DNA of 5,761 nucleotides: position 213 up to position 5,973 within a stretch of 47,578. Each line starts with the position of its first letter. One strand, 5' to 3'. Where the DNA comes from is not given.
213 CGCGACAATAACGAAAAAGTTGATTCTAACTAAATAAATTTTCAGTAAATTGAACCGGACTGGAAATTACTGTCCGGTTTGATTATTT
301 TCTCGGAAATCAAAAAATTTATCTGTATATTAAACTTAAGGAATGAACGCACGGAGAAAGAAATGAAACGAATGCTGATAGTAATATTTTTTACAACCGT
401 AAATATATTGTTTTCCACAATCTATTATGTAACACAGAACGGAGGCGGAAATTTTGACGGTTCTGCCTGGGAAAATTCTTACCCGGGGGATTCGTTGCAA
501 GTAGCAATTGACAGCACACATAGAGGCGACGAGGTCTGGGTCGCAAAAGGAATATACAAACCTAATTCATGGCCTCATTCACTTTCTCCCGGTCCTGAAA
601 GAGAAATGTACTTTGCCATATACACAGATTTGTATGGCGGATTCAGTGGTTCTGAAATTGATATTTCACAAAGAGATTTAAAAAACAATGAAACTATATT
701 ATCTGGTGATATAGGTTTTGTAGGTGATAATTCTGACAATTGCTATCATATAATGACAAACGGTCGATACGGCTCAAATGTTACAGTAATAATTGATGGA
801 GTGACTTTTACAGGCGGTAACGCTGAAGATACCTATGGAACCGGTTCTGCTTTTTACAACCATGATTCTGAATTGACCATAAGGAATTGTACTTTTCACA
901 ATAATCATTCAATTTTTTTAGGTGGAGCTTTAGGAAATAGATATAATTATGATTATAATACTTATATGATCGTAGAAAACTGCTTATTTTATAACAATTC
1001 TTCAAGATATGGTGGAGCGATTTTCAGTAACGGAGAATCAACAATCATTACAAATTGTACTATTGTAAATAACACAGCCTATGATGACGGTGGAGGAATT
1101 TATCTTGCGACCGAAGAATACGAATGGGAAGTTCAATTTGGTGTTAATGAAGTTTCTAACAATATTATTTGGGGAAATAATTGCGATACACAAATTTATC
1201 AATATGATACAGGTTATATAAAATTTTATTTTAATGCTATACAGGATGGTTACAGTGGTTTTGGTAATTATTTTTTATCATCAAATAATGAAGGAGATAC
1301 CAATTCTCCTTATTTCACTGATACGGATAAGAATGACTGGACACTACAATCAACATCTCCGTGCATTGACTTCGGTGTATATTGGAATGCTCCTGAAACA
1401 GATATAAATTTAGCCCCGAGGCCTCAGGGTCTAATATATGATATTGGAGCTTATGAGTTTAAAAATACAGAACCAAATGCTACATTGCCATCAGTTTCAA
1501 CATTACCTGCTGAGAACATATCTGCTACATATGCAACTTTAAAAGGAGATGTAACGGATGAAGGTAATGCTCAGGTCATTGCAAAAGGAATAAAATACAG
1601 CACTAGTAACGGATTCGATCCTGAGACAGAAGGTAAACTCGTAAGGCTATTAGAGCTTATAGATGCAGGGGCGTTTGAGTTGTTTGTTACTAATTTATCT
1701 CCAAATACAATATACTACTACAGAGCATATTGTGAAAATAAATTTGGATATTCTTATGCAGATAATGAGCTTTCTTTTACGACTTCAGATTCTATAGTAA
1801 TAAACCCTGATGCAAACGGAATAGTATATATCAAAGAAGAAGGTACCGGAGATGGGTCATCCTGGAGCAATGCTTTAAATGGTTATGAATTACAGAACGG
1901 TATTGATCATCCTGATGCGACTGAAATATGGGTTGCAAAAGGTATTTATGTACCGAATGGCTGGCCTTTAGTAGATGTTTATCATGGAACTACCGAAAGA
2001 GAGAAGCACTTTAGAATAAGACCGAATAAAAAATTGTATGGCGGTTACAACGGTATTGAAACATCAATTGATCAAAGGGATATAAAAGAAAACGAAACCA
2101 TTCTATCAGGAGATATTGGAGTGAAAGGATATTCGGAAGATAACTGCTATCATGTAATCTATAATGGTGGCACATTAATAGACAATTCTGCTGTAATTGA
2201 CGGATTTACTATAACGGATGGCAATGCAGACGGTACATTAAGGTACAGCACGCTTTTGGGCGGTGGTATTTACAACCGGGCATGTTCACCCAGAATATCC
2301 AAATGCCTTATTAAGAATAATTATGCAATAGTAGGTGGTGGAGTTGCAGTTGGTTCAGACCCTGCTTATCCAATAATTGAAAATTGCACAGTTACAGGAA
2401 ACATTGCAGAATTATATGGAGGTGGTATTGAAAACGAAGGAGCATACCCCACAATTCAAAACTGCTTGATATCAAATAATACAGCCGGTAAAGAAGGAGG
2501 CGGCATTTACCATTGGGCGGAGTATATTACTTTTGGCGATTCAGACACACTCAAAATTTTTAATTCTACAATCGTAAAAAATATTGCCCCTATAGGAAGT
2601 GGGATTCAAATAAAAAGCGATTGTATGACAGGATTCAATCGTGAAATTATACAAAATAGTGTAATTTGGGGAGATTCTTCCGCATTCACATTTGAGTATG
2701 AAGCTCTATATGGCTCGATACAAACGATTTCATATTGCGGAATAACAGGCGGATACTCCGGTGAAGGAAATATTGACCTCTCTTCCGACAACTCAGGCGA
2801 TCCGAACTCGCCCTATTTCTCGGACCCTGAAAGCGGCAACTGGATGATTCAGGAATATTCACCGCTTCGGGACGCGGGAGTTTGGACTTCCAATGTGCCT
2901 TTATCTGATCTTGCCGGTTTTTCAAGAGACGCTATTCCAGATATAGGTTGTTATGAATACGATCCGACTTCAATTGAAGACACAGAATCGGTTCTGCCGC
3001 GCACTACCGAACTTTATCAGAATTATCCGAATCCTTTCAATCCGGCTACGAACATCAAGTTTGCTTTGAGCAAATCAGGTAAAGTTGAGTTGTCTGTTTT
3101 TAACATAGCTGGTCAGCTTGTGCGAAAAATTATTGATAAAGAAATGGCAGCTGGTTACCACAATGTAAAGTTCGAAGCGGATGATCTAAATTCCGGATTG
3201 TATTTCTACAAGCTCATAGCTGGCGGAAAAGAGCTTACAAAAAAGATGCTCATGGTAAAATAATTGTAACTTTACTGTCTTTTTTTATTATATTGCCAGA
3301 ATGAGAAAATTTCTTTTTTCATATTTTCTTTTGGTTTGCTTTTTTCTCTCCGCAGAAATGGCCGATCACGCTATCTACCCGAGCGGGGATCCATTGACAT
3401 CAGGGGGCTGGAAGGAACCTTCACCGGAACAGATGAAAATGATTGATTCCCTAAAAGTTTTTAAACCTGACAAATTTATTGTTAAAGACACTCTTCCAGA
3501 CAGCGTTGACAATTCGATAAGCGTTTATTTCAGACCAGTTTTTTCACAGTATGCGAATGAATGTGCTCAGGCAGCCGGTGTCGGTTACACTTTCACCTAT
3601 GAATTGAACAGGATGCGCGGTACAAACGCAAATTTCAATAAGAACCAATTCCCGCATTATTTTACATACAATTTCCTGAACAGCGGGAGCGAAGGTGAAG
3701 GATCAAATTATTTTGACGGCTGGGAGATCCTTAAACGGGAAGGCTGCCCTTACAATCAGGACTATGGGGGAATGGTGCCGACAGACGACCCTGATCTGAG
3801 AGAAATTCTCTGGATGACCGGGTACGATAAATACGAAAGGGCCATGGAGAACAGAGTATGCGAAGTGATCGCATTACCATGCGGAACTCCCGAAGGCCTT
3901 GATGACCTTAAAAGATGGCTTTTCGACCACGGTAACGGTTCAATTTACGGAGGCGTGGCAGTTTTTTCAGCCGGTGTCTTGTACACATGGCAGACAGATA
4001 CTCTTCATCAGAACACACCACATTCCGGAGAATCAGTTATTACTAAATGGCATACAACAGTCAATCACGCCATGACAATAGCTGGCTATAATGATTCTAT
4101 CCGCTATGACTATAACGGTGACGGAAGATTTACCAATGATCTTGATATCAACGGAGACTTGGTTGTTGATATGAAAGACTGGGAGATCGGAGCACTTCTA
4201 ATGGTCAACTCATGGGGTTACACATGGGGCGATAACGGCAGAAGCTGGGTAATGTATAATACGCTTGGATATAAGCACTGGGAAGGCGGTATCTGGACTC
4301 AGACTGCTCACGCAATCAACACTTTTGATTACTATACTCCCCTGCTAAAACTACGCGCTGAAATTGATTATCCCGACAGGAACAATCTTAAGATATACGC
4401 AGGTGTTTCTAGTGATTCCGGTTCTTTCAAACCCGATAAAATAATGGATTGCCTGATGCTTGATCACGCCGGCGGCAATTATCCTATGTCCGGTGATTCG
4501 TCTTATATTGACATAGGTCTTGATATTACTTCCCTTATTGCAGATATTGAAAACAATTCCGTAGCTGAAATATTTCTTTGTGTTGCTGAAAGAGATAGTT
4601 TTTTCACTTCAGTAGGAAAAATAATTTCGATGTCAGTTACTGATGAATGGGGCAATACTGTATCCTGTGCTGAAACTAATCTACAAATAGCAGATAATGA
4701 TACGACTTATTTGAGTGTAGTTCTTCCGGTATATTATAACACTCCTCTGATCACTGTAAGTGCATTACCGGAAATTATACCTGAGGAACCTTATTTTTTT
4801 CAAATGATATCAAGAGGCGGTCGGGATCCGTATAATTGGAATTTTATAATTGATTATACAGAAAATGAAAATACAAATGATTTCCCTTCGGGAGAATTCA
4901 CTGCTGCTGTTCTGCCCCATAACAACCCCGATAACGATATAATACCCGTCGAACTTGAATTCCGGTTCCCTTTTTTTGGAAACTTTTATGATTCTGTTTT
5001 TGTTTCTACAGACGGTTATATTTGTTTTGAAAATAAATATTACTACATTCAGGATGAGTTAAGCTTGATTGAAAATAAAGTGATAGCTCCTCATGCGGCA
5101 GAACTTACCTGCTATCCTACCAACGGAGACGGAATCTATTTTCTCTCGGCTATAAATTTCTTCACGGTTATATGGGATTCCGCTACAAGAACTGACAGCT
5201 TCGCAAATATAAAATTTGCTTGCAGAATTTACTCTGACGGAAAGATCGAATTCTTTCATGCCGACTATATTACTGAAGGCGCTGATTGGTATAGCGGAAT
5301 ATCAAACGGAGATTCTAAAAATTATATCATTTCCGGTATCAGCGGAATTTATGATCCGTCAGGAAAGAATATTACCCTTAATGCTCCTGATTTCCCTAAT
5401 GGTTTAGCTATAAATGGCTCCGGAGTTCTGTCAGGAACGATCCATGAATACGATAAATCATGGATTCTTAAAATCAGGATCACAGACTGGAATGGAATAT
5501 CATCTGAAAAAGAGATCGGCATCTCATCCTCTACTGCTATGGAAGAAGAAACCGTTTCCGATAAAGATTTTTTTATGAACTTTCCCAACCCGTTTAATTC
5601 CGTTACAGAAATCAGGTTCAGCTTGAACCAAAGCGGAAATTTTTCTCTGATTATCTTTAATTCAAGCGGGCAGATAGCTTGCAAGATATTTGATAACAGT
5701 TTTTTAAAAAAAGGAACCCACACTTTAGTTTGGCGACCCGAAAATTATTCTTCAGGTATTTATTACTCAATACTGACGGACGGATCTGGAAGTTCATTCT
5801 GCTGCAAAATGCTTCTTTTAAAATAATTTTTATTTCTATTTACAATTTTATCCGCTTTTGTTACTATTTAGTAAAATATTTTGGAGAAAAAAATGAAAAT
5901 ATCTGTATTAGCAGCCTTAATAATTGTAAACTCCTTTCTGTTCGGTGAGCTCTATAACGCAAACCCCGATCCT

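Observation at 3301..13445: Tandem array of four large multidomain papain-fold peptidase paralogs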

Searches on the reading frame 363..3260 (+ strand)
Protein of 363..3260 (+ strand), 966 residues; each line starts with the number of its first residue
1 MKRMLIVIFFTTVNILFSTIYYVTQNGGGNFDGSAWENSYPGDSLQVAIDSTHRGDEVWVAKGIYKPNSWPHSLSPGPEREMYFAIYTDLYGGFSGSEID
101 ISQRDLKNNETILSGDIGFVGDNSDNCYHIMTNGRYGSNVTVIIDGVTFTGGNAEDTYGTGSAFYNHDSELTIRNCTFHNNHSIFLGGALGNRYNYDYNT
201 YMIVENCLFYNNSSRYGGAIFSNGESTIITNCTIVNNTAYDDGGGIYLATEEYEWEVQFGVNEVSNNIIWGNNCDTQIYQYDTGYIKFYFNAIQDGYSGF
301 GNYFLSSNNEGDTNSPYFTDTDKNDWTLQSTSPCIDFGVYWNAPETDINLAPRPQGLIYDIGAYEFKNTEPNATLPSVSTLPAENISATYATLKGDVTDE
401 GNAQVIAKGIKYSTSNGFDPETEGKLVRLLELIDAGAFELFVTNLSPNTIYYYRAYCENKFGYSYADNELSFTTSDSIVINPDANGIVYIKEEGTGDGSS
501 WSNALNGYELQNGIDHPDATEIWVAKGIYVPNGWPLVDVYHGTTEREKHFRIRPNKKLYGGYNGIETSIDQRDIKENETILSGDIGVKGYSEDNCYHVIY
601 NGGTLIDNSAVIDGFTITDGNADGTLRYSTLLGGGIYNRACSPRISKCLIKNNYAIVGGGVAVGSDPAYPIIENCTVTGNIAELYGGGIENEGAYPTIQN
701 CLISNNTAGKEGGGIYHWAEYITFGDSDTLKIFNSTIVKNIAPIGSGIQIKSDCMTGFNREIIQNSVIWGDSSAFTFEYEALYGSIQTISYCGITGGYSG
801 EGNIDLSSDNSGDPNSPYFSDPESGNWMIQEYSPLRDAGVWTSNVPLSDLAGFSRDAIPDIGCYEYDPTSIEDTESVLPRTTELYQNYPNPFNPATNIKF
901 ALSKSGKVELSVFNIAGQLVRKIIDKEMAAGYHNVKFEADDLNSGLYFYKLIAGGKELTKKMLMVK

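Call 9: search_protein_families(library=pfam, proteins=[window:363-3260:+], max_evalue=1)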
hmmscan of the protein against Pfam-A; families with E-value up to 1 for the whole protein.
window:363-3260:+ (966 aa): 6 families
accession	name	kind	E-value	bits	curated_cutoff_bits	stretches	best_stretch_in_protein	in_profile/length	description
PF13229.12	Beta_helix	-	2.4e-12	47.2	25.9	2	139-293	33-158/158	Right handed beta helix region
PF18962.6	Por_Secre_tail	-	2e-11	44.5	27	1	888-963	2-74/75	Secretion system C-terminal sorting domain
PF02415.23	Chlam_PMP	-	5.9e-07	29.5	20.6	3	700-716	1-17/19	Chlamydia polymorphic membrane protein (Chlamydia_PMP) repeat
PF16656.11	Pur_ac_phosph_N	-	0.0066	17.4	30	1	437-474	60-93/93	Purple acid Phosphatase, N-terminal domain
PF13860.13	FlgD_ig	-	0.016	15.6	27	1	903-941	20-58/79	FlgD Ig-like domain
PF17161.10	DUF5123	-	0.35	12.5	35.1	0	172-227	2-52/113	Domain of unknown function (DUF5123)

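Call 10: search_protein_families(library=ncbifam, proteins=[window:363-3260:+], max_evalue=1)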
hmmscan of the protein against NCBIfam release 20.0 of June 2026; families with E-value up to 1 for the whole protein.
window:363-3260:+ (966 aa): 6 families
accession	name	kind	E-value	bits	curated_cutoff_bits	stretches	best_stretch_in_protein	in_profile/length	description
NF041518.1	choice_anch_Q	domain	1.1e-15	57.6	25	2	327-366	18-57/58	choice-of-anchor Q domain-containing protein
TIGR04183.1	Por_Secre_tail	domain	8.3e-11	41.7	23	1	888-963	2-70/72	T9SS type A sorting domain-containing protein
NF052323.1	T9SSA_dep_M6i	equivalog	1.3e-09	36.6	600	1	873-954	948-1027/1043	T9SS-dependent M6-like inactivated metalloprotease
NF038113.1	T9SSA_dep_M36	equivalog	1.2e-08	33.6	885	1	881-964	789-868/869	T9SS-dependent M36 family metallopeptidase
TIGR01376.1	POMP_repeat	repeat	2.2e-05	24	15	2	207-228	5-27/28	polymorphic outer membrane protein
TIGR03804.1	para_beta_helix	repeat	0.0077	15.9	19.45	2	231-249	9-27/44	parallel beta-helix repeat protein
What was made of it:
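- Checked: A beta-helix / choice-of-anchor Q protein with a Por_Secre_tail domain lies at 291-3263 (calls 9, 10).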

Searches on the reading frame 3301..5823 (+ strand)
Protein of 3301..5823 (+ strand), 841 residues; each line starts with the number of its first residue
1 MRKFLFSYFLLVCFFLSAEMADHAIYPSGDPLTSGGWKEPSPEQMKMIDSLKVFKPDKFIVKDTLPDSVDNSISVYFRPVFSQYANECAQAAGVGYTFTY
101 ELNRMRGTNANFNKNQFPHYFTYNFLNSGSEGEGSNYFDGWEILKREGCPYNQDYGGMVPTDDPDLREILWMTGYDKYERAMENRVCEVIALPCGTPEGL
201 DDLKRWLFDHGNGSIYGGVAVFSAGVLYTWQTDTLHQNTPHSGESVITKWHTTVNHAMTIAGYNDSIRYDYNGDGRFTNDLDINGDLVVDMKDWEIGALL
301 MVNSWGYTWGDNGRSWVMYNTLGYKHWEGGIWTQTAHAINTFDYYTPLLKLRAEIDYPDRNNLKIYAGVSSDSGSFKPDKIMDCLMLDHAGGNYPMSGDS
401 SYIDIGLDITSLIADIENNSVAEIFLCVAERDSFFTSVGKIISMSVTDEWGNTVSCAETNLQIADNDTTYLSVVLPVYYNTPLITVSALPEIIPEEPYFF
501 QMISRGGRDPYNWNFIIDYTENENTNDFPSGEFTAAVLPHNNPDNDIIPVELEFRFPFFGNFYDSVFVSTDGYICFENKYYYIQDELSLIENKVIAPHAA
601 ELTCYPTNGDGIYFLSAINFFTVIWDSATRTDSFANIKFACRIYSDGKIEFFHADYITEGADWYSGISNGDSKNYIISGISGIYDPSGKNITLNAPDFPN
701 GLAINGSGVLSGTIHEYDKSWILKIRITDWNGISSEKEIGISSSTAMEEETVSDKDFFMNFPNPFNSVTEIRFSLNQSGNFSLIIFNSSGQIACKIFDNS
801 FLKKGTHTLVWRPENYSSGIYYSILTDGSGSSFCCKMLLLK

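Call 9: search_protein_families(library=pfam, proteins=[window:3301-5823:+], max_evalue=1)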
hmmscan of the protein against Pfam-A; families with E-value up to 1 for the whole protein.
window:3301-5823:+ (841 aa): 1 family
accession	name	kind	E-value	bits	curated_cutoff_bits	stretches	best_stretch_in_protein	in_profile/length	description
PF18962.6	Por_Secre_tail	-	1.2e-05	25.9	27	1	761-832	2-69/75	Secretion system C-terminal sorting domain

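Call 10: search_protein_families(library=ncbifam, proteins=[window:3301-5823:+], max_evalue=1)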
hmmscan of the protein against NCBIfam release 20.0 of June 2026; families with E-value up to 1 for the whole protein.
window:3301-5823:+ (841 aa): 4 families
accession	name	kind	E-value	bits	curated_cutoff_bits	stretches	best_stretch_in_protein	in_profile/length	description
NF052323.1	T9SSA_dep_M6i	equivalog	2.7e-07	28.9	600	1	721-825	924-1024/1043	T9SS-dependent M6-like inactivated metalloprotease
TIGR04183.1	Por_Secre_tail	domain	0.00013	21.9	23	1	761-831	2-64/72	T9SS type A sorting domain-containing protein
NF033707.1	T9SS_sortase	equivalog_domain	0.005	14.5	420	1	723-800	968-1044/1095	type IX secretion system sortase PorU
NF041887.1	Rmf_like_phage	equivalog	0.15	11.5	40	1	149-177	22-40/43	Rmf/CrpP fold protein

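Call 12: search_solved_structures(query=A1, max_evalue=10, show_alignments=3)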
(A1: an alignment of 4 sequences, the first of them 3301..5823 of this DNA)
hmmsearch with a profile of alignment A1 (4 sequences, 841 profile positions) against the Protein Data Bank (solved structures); distinct sequences matched with E-value up to 10: 0.
